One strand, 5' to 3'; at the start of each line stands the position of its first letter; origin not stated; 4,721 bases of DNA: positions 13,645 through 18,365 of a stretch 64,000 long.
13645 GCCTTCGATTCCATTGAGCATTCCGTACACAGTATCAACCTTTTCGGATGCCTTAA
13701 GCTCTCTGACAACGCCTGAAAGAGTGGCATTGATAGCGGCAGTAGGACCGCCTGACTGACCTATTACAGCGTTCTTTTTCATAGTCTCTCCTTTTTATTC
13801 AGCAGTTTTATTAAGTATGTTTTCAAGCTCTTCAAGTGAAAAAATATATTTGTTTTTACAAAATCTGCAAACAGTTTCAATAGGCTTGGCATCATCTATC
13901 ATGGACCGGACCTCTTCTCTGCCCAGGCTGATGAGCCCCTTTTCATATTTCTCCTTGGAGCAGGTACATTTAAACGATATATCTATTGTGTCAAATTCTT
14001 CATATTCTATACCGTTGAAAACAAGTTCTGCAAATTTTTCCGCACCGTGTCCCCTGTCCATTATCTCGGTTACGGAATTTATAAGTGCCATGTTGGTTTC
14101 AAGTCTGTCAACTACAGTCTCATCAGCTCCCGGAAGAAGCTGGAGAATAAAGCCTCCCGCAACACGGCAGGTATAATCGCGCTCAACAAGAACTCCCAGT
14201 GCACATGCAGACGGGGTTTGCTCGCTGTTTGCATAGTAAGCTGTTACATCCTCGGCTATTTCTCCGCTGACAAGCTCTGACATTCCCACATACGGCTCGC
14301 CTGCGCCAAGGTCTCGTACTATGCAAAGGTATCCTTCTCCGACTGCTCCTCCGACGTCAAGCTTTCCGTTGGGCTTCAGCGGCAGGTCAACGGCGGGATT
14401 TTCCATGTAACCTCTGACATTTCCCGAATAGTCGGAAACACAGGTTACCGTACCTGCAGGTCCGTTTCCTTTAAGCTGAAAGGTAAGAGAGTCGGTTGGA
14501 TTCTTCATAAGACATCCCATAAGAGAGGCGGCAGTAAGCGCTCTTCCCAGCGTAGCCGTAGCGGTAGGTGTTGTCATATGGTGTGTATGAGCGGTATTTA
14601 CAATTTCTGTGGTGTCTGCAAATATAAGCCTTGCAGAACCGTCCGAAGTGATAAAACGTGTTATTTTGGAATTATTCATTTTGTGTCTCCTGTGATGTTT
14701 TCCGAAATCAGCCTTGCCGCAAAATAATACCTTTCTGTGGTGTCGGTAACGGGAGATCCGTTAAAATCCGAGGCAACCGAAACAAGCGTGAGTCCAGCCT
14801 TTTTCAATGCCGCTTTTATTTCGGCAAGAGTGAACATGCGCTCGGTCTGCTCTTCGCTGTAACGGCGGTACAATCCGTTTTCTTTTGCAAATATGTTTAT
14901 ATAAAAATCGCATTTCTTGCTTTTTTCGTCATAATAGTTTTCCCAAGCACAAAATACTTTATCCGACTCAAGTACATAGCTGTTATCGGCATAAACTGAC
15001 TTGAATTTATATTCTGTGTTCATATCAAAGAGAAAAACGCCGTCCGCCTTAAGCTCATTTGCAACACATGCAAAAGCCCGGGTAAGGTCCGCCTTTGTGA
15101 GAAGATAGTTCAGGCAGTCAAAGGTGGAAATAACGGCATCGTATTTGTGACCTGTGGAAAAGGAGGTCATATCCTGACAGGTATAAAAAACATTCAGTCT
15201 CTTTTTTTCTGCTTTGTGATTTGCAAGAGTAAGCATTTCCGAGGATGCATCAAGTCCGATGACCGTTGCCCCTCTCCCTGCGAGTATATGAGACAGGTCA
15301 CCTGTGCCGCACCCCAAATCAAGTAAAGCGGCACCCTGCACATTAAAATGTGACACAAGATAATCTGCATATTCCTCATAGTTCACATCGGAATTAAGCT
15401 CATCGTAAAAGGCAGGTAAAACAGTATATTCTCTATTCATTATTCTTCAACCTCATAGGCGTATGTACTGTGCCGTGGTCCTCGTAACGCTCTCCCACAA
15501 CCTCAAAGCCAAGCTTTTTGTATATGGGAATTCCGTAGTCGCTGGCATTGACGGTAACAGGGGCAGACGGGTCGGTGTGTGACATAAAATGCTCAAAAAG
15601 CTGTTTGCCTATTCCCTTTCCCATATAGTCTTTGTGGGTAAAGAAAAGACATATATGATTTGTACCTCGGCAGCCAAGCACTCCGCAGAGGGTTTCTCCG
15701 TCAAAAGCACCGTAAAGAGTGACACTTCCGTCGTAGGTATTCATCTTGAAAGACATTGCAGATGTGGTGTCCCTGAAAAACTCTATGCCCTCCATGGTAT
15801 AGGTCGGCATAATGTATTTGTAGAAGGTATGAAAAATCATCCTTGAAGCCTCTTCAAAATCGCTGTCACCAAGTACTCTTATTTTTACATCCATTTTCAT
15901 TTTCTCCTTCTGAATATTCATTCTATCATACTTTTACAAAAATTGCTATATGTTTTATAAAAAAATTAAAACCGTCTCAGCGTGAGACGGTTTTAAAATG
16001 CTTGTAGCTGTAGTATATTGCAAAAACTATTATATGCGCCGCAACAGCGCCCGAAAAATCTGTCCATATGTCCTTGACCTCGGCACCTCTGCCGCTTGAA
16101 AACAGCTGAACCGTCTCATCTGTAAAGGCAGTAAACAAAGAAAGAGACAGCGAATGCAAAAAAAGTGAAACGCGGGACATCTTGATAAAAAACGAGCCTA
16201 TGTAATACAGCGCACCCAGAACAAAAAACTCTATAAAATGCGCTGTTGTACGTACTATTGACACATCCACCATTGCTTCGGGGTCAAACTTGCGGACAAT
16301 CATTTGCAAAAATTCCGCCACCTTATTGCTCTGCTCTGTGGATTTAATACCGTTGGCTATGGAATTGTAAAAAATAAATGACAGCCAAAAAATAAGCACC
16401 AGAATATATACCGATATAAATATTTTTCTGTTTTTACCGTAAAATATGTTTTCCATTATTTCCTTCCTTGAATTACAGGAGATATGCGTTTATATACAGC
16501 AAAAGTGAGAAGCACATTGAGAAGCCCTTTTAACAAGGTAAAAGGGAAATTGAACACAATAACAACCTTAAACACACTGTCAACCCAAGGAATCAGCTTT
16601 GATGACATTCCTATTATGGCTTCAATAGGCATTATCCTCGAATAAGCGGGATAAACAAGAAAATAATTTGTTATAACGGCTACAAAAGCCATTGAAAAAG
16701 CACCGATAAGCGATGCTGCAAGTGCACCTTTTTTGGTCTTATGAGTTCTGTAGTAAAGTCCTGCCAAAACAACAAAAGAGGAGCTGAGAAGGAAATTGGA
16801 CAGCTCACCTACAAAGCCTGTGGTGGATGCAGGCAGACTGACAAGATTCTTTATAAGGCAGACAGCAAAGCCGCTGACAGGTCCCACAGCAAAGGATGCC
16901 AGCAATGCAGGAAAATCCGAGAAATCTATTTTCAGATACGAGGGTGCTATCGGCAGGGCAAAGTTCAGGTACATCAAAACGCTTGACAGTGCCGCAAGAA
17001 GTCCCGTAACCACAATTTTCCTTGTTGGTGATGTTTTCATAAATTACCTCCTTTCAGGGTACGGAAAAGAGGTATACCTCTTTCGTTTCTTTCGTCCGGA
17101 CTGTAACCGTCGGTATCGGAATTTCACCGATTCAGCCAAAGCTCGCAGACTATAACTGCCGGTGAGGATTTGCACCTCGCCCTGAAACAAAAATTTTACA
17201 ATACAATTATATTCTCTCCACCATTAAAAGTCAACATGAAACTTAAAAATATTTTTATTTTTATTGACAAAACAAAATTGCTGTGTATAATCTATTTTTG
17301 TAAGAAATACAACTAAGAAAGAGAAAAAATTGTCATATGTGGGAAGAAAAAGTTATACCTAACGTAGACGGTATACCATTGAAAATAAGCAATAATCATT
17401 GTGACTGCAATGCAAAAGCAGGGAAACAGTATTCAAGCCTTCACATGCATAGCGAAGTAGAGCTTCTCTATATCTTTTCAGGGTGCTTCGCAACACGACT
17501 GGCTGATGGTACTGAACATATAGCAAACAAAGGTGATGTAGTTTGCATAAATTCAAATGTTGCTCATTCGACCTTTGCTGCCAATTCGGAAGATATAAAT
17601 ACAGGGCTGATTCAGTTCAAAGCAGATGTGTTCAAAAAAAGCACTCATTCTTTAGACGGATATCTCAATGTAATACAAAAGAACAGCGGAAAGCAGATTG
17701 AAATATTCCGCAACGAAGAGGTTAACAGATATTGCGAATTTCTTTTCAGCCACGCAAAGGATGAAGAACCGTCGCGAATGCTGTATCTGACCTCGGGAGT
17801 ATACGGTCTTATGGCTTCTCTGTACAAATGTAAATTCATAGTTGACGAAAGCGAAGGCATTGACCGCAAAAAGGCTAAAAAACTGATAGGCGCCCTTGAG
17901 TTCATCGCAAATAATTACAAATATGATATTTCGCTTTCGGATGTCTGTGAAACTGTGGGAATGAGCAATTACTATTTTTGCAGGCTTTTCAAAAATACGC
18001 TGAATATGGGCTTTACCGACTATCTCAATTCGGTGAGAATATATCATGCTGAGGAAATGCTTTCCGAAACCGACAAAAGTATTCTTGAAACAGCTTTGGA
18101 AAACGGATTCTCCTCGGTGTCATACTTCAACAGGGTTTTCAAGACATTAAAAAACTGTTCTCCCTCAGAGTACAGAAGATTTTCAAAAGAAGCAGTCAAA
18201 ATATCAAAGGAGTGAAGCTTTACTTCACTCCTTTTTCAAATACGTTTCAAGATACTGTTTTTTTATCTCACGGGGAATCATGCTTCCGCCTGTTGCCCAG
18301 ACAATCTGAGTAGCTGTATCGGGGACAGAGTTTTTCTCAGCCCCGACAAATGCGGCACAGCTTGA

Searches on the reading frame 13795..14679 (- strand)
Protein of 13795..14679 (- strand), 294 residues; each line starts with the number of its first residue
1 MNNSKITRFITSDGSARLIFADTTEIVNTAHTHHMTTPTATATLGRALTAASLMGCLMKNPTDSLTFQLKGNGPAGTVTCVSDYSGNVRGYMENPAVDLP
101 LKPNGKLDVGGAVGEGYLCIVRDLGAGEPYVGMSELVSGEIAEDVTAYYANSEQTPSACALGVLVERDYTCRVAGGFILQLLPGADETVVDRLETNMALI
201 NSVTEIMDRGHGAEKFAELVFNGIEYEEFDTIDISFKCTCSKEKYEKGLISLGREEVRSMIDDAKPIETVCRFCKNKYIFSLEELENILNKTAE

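Call 70: search_protein_families(library=pfam, proteins=[window:13795-14679:-], max_evalue=0.0001)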
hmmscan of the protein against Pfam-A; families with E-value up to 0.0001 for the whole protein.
window:13795-14679:- (294 aa): 1 family
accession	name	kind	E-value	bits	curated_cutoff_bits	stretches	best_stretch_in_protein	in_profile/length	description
PF01430.24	HSP33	-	1.2e-93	314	21.4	1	5-281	2-273/273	Hsp33 protein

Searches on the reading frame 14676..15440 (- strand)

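Call 70: search_protein_families(library=pfam, proteins=[window:14676-15440:-], max_evalue=0.0001)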
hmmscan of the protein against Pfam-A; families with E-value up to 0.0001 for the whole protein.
window:14676-15440:- (254 aa): 10 families
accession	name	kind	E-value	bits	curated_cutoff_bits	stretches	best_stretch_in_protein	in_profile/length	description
PF13649.12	Methyltransf_25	-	3.5e-19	69.7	27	1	40-134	2-97/97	Methyltransferase domain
PF08241.18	Methyltransf_11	-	1.6e-14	54.7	21.2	1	40-138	1-95/95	Methyltransferase domain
PF13847.12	Methyltransf_31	-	1.8e-14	54.1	27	1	36-161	4-130/145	Methyltransferase domain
PF13489.12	Methyltransf_23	-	1.6e-12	47.9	27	1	33-222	20-164/164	Methyltransferase domain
PF08242.18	Methyltransf_12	-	4.7e-12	46.9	30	1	40-136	1-98/98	Methyltransferase domain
PF05175.20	MTS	-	5.7e-08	33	23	1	26-147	21-147/170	Methyltransferase small domain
PF02353.26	CMAS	-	8.8e-08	32.2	27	1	35-150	62-176/273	Mycolic acid cyclopropane synthetase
PF05401.17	NodS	-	3.1e-07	30.9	24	1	34-139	42-145/201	Nodulation protein S (NodS)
PF03848.20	TehB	-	7.1e-06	26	20.4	1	34-107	29-103/193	Tellurite resistance protein TehB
PF01209.24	Ubie_methyltran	-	8.8e-06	25.7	20.1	0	34-88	46-104/233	ubiE/COQ5 methyltransferase family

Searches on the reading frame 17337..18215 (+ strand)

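Call 70: search_protein_families(library=pfam, proteins=[window:17337-18215:+], max_evalue=0.0001)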
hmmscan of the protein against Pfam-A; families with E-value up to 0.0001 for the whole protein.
window:17337-18215:+ (292 aa): 3 families
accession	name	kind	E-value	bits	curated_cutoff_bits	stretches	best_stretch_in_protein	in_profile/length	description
PF12833.13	HTH_18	-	9.5e-23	80.7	33.6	1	204-281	2-79/80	Helix-turn-helix domain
PF00165.29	HTH_AraC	-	3.7e-20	72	26.6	2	190-231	1-42/42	Bacterial regulatory helix-turn-helix proteins, AraC family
PF07883.17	Cupin_2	-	2e-06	27.9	27.2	1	29-84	8-61/70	Cupin domain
